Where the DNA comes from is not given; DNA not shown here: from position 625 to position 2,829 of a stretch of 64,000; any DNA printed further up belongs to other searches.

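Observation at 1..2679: Tandem paralogs of a GT-C-like membrane protein with a conserved soluble C-terminal domain; a third copy at 29355-30905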

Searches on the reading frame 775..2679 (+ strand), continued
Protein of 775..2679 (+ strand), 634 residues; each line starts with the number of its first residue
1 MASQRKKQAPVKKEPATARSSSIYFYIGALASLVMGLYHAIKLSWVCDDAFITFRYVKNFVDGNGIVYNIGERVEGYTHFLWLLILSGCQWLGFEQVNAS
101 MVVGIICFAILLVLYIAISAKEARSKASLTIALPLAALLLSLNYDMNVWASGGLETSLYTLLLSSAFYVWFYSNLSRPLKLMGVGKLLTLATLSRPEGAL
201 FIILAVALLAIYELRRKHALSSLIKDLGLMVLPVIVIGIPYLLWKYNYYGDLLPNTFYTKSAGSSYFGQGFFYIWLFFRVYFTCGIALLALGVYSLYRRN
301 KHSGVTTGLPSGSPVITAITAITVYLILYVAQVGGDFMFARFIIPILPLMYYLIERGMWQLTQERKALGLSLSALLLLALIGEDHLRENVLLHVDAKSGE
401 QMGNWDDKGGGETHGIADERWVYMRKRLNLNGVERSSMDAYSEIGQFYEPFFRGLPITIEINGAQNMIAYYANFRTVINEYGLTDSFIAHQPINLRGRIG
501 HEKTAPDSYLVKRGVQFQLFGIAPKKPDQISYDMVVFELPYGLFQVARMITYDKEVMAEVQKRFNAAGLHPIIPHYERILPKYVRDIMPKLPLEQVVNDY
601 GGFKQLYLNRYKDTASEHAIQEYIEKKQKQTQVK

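Call 29: find_encoding_contigs(protein=P0073, flank=10000, max_places=2)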
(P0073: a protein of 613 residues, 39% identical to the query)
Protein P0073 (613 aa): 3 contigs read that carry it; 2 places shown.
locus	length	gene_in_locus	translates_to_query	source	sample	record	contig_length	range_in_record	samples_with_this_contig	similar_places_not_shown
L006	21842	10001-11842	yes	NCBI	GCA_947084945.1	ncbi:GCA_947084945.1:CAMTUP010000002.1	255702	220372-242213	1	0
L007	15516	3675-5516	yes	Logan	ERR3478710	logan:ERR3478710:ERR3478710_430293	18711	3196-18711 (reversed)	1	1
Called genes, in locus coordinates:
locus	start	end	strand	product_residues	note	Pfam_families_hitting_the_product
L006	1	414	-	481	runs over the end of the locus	PF00092:VWA, PF13519:VWA_2, PF13768:VWA_3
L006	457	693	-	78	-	-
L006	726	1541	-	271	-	-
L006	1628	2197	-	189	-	PF03352:Adenine_glyco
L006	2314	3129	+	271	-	PF19293:CdaA_N, PF02457:DAC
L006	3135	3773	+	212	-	PF01135:PCMT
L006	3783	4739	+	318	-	PF01745:IPT (weak), PF01715:IPPT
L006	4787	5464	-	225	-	PF00725:3HCDH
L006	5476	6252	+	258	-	PF09674:DUF2400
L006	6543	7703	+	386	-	PF13439:Glyco_transf_4, PF13477:Glyco_trans_4_2, PF13579:Glyco_trans_4_4, PF20706:GT4-conflict, PF00534:Glycos_transf_1, PF13692:Glyco_trans_1_4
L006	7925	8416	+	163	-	-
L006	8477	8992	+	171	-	PF13399:LytR_C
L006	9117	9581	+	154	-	PF02410:RsfS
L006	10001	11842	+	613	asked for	-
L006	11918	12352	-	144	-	PF00072:Response_reg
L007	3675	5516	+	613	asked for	-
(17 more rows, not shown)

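Call 37: find_related_loci(query=A1, collection=genome_contigs, flank=10000)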
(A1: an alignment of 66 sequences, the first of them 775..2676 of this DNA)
Query A1 (634 aa) in genome_contigs; peptide patterns used: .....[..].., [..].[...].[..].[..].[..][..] (x = any residue, [..] = any of these).
599 stretches matched a pattern (row limit reached: there are more); 553 encode a relative of the query (tblastn E <= 1e-3); the best 80 are kept; 79 distinct loci.
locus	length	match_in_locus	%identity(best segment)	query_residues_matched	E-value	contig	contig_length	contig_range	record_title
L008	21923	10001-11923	55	1-630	0e+0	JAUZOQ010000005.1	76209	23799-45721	MAG: Bacteroidota bacterium isolate bin140(14d) NELBBIGP_5, whole genome shotgun sequence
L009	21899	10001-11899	50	1-631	0e+0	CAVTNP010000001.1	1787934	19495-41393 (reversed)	MAG: Ignavibacteriota bacterium isolate MFD04780.bin.1.195 genome assembly, contig: contig_13287, whole genome shotgun s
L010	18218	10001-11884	48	6-634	0e+0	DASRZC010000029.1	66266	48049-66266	MAG TPA_asm: Candidatus Kapaibacterium sp. isolate SMAG_U14065 k141_1476135, whole genome shotgun sequence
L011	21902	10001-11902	50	1-634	0e+0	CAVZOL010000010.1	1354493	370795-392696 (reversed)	MAG: Ignavibacteriota bacterium isolate MFD05512.bin.2.5 genome assembly, contig: contig_4526, whole genome shotgun sequ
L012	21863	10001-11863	49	6-631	0e+0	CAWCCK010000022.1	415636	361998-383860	MAG: Ignavibacteriota bacterium isolate MFD04540.bin.1.132 genome assembly, contig: contig_39161, whole genome shotgun s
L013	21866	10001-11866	47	1-621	0e+0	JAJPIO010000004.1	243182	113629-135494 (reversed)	MAG: Bacteroidetes bacterium isolate Centralia_MAG_334 k107_5611056, whole genome shotgun sequence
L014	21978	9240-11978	48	3-631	2e-180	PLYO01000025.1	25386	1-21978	MAG: Ignavibacteriae bacterium isolate palsa_1295 73.20120700_P3D.263_contig_293418, whole genome shotgun sequence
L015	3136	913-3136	44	1-628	0e+0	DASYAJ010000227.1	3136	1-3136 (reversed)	MAG TPA_asm: Candidatus Kapaibacterium sp. isolate SMAG_U4877 k141_308829, whole genome shotgun sequence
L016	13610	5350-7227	50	6-629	0e+0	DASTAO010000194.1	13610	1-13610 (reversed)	MAG TPA_asm: Candidatus Kapaibacterium sp. isolate SMAG_U739 k141_472490, whole genome shotgun sequence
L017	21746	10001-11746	39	35-624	2e-128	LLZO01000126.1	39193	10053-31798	MAG: Chlorobi bacterium OLB5 UZ05_CHB002CONTIG000126, whole genome shotgun sequence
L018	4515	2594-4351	40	33-626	1e-121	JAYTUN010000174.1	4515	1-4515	MAG: Ignavibacteria bacterium isolate GFS_5551 GFS_5551_173, whole genome shotgun sequence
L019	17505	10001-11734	38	27-618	5e-116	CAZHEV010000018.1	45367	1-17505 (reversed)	MAG TPA_asm: uncultured bacterium isolate SRP141376_co1_25 genome assembly, contig: NODE_1980_length_45367_cov_11.081722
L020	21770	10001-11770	39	29-626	5e-122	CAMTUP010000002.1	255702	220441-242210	MAG: uncultured Ignavibacteria bacterium isolate G04_MAG_00020 genome assembly, contig: G04_MAG_00020_000000000008, whol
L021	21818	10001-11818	35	2-627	4e-109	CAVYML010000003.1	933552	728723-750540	MAG: Ignavibacteriota bacterium isolate MFD01231.bin.1.4 genome assembly, contig: contig_12174, whole genome shotgun seq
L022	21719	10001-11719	36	20-620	3e-106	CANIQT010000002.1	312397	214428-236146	MAG: Bacteroidetes bacterium isolate RH-15aug16-189 genome assembly, contig: RH-15aug16-C18, whole genome shotgun sequen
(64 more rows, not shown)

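Call 45: predict_structure(alignment_id=A1)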
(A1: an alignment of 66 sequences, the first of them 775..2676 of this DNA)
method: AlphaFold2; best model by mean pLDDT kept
length: 634 residues; sequences in the alignment: 66
mean_pLDDT: 92.4   pTM: 0.92
mean pLDDT of the five models: 92.4, 91.5, 91.5, 91.0, 90.9
residues with pLDDT >= 90: 526; 70-90: 71; 50-70: 33; < 50: 4
segments of 3 or more residues with pLDDT < 50: 1-3
pLDDT, mean of each block of 10 residues (from residue 1): 53 59 91 98 96 96 96 85 97 97 98 98 81 94 98 95 98 97 98 95 98 95 98 97 95 79 81 97 96 86 60 93 97 93 98 95 91 97 94 92 88 93 91 91 97 97 94 97 91 86 93 96 93 94 95 97 97 96 97 96 94 96 97 92
secondary structure, 60 per line:
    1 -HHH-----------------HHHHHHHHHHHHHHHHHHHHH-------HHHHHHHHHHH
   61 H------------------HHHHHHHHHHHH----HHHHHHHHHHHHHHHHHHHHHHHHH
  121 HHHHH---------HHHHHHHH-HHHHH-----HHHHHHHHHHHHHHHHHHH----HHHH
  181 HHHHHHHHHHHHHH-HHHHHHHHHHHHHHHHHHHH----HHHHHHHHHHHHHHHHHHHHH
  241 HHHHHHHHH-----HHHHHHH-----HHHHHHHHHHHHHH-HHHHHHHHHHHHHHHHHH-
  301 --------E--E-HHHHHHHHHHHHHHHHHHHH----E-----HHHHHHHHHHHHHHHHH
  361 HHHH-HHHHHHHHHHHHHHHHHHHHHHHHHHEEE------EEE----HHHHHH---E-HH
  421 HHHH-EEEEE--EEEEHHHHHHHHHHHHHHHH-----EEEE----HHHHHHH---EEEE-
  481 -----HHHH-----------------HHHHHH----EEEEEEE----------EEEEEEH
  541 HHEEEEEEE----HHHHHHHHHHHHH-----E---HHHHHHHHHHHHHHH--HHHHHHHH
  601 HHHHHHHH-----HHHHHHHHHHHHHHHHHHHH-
elements in order: H22-42 H50-61 H80-91 H96-125 H135-142 H144-148 H154-172 H177-194 H196-215 H220-249 H255-261 H267-280 H282-299 H314-333 H344-364 H366-391 E392-394 E401-403 H408-413 H419-424 E426-430 E433-436 H437-452 E458-461 H466-472 E476-479 H486-489 H507-512 E517-523 E534-539 E543-549 H554-566 H576-590 H593-608 H614-633

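Call 47: fold_search(model_id=the predicted structure, library=pdb)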
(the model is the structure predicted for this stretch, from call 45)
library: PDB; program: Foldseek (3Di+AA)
matches with E <= 10: 137; with E <= 0.001: 10
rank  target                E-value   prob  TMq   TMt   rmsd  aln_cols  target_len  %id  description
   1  9dlf_C                4.0e-11  1.00  0.57  0.59   6.9       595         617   21  Arabinosyltransferase AftB in complex with Fab_B3 (released 2025-06-25)
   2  9dlh                  1.3e-09  1.00  0.58  0.61   6.1       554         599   20  donor substrate analog-bound AftB (released 2025-06-25)
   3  9s6u_A                6.6e-06  1.00  0.46  0.52   8.8       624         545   15  Ternary cryo-EM structure of human ALG9 with Dol25-PP-GlcNAc2Man8, Dol25-P-Man and Fab (released 2026-03-18)
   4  8b6l_I                8.0e-05  1.00  0.42  0.39  16.3       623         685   11  Subtomogram average of the human Sec61-TRAP-OSTA-translocon (released 2022-12-07)
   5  5f15                  1.5e-04  1.00  0.45  0.52  11.3       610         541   11  Crystal Structure of ArnT from Cupriavidus metallidurans bound to Undecaprenyl phosphate (released 2016-02-17)
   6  3rce_A                1.6e-04  1.00  0.42  0.39   9.0       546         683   12  Bacterial oligosaccharyltransferase PglB (released 2011-06-15)
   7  9n9j_I                2.0e-04  1.00  0.41  0.37  18.5       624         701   12  Structure of a GRP94 folding intermediate engaged with a CCDC134- and FKBP11-bound secretory translocon (released 2025-11-19)
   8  3wak                  4.4e-04  1.00  0.41  0.32  11.3       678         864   13  Crystal structure of the Archaeoglobus fulgidus oligosaccharyltransferase (O29867_ARCFU) in the apo form (released 2013-10-30)
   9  5ogl_A                7.1e-04  1.00  0.41  0.37   8.7       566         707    9  Structure of bacterial oligosaccharyltransferase PglB in complex with an acceptor peptide and an lipid-linked oligosac (released 2017-10-25)
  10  6s7o_A                8.0e-04  1.00  0.43  0.42  12.5       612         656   11  Cryo-EM structure of human oligosaccharyltransferase complex OST-A (released 2019-12-18)
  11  6s7t_A                1.8e-03  1.00  0.42  0.38  15.7       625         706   10  Cryo-EM structure of human oligosaccharyltransferase complex OST-B (released 2019-12-18)
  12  5ezm                  2.2e-03  1.00  0.43  0.50  12.1       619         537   10  Crystal Structure of ArnT from Cupriavidus metallidurans in the apo state (released 2016-02-17)
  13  9s6r_A                2.7e-02  1.00  0.32  0.47  10.3       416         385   13  Ternary cryo-EM structure of yeast ALG3 with Dol25-PP-GlcNAc2Man5, Dol25-P-Man, and Fab (released 2026-03-18)
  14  7zlh_A                3.8e-02  0.98  0.36  0.35  11.9       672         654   10  Cryo-EM structure of C-mannosyltransferase CeDPY19, in apo state, bound to CMT2-Fab and anti-Fab nanobody (released 2023-01-11)
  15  7zlg_A                4.0e-02  0.99  0.38  0.37  10.3       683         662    9  Cryo-EM structure of C-mannosyltransferase CeDPY19, in complex with acceptor peptide and bound to CMT2-Fab and anti-Fa (released 2023-01-11)
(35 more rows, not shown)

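Call 52: search_protein_families(library=ncbifam, proteins=[L002:11822-12556:+, L002:12617-13621:+, L004:8565-10004:+, L004:7694-8563:+], max_evalue=0.001)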
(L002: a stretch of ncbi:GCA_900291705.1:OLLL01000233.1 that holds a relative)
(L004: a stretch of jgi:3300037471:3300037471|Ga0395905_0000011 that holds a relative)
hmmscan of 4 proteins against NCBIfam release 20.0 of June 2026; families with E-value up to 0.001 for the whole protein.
L002:11822-12556:+ (244 aa): 5 families
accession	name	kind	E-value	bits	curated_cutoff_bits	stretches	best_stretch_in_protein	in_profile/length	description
NF047588.1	GlcsyltransPgfSStrep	equivalog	1.7e-14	53.7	500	1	6-180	2-169/308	glycosyltransferase PgfS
NF041391.1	DPhHxTase_Halo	equivalog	7e-12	44.8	375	1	31-211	17-184/213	dolichyl-phosphate hexose transferase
NF007986.1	PRK10714.1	equivalog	1.1e-08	34.5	529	1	5-181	6-175/316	undecaprenyl-phosphate 4-deoxy-4-formamido-L-arabinose transferase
TIGR04182.1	glyco_TIGR04182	equivalog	7.9e-07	28.7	325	1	8-213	3-193/293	S-layer glycoprotein N-glycosyltransferase AglJ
TIGR04283.1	glyco_like_mftF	equivalog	0.00065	19.3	182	0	8-60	2-51/221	TIGR04283 family arsenosugar biosynthesis glycosyltransferase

L002:12617-13621:+ (334 aa): 0 families

L004:8565-10004:+ (479 aa): 2 families
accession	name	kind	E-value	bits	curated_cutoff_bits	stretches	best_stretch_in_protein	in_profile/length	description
NF047558.1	TPR_END_plus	domain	2.8e-06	27.2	32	1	414-466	1-53/56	TPR end-of-group domain-containing protein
NF050058.1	e_dPHAscl_type1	hypoth_equivalog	3e-06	26.9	150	1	60-159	8-122/276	extracellular catalytic domain type 1 short-chain-length polyhydroxyalkanoate depolymerase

L004:7694-8563:+ (289 aa): 0 families
